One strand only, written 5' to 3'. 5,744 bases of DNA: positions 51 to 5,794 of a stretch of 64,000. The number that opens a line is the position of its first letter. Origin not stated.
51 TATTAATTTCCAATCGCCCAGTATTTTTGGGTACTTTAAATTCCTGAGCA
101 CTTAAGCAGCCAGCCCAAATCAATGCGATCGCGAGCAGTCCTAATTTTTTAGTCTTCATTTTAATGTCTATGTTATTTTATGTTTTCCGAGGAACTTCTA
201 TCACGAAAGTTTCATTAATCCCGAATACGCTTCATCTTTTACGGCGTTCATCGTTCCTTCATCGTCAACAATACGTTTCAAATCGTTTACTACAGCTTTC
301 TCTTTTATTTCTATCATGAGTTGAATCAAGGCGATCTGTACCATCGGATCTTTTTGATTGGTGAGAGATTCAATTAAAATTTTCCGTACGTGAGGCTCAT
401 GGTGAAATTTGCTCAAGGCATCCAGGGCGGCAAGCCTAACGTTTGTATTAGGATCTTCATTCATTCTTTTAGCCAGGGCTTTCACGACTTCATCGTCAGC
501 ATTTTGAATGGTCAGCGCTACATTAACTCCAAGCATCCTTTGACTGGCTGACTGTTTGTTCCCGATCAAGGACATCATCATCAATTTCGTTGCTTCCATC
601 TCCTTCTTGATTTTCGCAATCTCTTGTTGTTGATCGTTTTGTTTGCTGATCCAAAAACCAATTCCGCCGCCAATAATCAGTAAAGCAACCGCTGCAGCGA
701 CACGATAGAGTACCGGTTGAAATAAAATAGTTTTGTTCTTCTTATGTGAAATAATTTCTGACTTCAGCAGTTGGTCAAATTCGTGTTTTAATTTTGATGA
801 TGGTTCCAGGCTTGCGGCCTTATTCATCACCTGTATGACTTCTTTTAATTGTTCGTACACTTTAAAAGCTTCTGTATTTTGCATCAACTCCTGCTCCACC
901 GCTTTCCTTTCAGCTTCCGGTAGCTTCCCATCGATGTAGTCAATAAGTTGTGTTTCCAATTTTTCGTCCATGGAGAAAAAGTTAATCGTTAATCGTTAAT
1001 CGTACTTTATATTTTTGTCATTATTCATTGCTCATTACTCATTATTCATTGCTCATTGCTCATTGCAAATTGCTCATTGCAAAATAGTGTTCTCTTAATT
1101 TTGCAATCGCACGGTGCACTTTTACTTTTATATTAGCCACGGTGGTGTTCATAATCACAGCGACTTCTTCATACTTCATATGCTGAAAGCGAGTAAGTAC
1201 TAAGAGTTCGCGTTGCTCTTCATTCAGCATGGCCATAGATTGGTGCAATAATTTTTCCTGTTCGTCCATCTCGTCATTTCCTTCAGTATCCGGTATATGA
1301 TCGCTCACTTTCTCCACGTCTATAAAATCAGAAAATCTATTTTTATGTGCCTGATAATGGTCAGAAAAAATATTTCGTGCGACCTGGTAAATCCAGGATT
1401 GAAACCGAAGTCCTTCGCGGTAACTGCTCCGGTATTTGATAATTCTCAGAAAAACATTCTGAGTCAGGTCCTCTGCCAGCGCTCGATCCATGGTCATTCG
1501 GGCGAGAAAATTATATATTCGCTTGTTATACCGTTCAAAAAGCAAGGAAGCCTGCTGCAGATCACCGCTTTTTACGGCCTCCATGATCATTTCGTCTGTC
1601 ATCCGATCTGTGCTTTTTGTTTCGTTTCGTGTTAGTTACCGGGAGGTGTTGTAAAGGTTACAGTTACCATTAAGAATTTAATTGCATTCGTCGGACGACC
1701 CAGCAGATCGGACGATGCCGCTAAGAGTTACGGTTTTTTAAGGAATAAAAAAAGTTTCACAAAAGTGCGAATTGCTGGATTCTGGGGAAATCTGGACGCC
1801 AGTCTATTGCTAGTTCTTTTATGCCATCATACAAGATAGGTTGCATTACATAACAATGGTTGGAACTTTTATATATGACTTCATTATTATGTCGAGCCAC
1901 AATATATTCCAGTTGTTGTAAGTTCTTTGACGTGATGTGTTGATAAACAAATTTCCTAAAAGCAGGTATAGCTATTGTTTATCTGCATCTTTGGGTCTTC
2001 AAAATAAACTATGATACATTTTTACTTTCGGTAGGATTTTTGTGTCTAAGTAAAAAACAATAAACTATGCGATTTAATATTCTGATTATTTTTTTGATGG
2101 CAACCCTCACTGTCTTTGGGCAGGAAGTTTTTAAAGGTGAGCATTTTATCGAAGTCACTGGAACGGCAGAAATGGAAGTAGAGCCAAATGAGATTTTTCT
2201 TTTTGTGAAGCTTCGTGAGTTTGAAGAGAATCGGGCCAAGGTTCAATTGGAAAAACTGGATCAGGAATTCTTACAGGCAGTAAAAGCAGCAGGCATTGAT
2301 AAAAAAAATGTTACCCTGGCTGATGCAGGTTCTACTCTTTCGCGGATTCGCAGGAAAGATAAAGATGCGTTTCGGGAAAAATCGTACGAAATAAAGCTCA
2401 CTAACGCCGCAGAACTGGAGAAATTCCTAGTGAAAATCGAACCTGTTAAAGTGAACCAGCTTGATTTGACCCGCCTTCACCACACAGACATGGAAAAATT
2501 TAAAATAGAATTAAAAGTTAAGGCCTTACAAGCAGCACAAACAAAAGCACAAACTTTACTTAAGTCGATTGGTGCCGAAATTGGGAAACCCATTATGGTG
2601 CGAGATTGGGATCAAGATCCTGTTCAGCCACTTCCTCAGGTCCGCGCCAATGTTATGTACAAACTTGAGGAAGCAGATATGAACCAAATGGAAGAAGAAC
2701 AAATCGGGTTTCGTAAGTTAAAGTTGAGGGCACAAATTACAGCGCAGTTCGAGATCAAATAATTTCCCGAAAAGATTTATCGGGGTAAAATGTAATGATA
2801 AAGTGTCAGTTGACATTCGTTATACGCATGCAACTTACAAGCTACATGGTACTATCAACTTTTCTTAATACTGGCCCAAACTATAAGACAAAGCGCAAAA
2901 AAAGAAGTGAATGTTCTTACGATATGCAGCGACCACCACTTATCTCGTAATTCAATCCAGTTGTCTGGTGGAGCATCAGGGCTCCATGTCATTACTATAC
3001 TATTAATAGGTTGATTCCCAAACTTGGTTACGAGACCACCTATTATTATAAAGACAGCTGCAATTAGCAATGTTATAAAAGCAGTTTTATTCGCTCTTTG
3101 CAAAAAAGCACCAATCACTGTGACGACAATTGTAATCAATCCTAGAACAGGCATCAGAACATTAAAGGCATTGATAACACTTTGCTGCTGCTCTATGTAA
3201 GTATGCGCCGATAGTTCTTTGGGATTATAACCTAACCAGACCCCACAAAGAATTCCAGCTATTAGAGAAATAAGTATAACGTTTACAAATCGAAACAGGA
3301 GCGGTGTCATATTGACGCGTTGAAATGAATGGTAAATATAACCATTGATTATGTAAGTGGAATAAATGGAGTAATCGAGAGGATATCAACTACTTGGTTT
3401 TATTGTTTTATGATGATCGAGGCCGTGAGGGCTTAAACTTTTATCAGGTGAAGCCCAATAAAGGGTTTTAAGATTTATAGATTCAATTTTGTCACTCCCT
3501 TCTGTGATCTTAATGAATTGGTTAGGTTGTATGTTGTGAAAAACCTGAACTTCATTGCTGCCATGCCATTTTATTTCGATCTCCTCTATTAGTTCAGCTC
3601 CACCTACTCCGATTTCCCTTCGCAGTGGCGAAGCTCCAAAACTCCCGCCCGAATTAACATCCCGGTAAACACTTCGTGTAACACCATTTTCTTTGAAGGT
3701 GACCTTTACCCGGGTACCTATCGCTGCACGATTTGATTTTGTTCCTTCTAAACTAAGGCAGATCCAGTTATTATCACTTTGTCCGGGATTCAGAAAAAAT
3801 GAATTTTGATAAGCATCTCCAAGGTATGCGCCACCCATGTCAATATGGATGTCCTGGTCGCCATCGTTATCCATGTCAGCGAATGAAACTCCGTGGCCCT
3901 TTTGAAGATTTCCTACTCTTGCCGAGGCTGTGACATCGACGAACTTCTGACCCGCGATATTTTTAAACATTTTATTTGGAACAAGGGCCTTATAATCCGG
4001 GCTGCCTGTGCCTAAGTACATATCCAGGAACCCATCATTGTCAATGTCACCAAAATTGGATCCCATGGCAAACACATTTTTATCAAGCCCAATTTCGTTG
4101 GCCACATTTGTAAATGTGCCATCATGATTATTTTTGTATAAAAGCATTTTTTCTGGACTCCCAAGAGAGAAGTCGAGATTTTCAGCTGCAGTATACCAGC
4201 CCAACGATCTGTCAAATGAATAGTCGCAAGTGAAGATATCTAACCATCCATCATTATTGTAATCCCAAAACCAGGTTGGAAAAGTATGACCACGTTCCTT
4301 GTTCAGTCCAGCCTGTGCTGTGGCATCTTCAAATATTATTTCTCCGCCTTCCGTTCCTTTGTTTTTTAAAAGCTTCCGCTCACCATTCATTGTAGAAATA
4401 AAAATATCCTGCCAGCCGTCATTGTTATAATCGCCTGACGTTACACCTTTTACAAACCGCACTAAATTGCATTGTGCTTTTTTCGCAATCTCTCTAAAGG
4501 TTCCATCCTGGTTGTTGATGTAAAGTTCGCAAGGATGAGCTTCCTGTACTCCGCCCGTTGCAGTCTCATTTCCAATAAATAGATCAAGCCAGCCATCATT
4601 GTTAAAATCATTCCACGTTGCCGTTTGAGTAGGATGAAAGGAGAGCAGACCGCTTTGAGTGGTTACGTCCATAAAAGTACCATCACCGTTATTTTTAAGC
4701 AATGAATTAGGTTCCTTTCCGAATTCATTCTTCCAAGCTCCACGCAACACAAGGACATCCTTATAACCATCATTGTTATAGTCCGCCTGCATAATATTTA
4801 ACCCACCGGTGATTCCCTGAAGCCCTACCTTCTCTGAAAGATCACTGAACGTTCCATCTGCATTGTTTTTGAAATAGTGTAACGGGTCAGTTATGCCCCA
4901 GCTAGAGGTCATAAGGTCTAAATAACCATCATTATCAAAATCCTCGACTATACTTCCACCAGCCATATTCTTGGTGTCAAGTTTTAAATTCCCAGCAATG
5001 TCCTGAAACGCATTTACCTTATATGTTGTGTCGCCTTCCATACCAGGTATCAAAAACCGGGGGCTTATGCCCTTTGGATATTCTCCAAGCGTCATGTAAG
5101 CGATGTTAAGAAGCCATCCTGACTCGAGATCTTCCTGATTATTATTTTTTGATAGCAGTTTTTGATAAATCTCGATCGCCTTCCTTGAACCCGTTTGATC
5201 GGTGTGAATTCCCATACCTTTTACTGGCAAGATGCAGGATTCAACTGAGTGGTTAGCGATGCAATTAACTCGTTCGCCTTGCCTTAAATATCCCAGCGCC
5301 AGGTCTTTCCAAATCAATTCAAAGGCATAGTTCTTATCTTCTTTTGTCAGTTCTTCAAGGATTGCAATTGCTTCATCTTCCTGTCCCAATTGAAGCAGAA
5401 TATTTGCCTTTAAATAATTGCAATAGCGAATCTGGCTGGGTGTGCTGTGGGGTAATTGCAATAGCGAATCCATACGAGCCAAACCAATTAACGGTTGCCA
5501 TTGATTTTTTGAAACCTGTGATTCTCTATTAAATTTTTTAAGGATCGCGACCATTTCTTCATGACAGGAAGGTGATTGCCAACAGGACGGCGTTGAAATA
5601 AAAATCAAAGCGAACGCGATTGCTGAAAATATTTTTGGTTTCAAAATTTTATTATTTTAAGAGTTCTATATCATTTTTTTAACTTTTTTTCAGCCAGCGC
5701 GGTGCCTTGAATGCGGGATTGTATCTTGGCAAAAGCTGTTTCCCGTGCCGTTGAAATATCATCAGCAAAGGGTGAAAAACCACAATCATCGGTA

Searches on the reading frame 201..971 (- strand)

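Call 102: search_protein_families(library=pfam, proteins=[window:201-971:-], max_evalue=0.001)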
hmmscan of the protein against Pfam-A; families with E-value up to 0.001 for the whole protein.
window:201-971:- (256 aa): 2 families
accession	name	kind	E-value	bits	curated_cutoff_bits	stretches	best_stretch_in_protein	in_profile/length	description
PF13646.12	HEAT_2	-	5.9e-10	39.7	27.7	1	156-216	26-84/88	HEAT repeats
PF02985.28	HEAT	-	0.00018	21.9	23.5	0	163-189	2-27/31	HEAT repeat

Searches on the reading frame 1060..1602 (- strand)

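Call 102: search_protein_families(library=pfam, proteins=[window:1060-1602:-], max_evalue=0.001)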
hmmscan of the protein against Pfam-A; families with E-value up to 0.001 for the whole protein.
window:1060-1602:- (180 aa): 3 families
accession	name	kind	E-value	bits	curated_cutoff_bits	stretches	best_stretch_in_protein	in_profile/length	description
PF08281.18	Sigma70_r4_2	-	1.9e-13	50.2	25.7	1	118-169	3-54/54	Sigma-70, region 4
PF04542.20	Sigma70_r2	-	2.6e-13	50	24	1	21-87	1-69/71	Sigma-70 region 2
PF04545.22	Sigma70_r4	-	2.1e-08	34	24.1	1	123-171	2-50/50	Sigma-70, region 4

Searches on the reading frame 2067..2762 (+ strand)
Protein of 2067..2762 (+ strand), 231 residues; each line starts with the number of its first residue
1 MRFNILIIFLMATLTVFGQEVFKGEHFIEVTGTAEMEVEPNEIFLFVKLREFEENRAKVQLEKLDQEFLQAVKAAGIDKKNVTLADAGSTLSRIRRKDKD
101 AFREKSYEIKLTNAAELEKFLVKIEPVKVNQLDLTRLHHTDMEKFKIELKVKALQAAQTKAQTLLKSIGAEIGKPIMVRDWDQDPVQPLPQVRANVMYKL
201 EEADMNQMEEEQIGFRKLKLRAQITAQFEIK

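Call 102: search_protein_families(library=pfam, proteins=[window:2067-2762:+], max_evalue=0.001)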
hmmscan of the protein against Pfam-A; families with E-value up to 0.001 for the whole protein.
window:2067-2762:+ (231 aa): 1 family
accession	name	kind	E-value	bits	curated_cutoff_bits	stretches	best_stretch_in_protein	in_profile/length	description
PF04402.19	SIMPL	-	7.4e-18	66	25.2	1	28-228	1-205/205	Protein of unknown function (DUF541)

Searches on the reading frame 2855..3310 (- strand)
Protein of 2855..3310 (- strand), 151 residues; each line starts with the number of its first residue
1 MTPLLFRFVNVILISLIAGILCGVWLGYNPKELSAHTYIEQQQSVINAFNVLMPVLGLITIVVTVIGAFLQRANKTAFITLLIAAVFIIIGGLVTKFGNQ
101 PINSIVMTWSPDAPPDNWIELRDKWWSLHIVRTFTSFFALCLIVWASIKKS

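Call 102: search_protein_families(library=pfam, proteins=[window:2855-3310:-], max_evalue=0.001)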
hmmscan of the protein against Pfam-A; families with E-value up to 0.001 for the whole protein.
window:2855-3310:- (151 aa): 1 family
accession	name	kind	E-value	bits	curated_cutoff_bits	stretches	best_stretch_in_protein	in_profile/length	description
PF08592.16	Anthrone_oxy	-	1.6e-10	41.6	27.3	1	50-140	9-104/106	Anthrone oxygenase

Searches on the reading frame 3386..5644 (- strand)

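Call 102: search_protein_families(library=pfam, proteins=[window:3386-5644:-], max_evalue=0.001)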
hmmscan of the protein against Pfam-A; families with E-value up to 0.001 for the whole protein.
window:3386-5644:- (752 aa): 4 families
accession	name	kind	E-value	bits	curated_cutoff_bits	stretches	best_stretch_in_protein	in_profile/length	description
PF13517.12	FG-GAP_3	-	2.2e-39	134.3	26.9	5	346-416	1-61/61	FG-GAP-like repeat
PF01839.29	FG-GAP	-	3e-14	53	22.1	0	401-421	5-25/37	FG-GAP repeat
PF07593.17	UnbV_ASPIC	-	4.8e-10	39.6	23.4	1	641-711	1-67/68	ASPIC and UnbV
PF14559.12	TPR_19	-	6.9e-05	23.5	25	0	77-105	29-57/68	Tetratricopeptide repeat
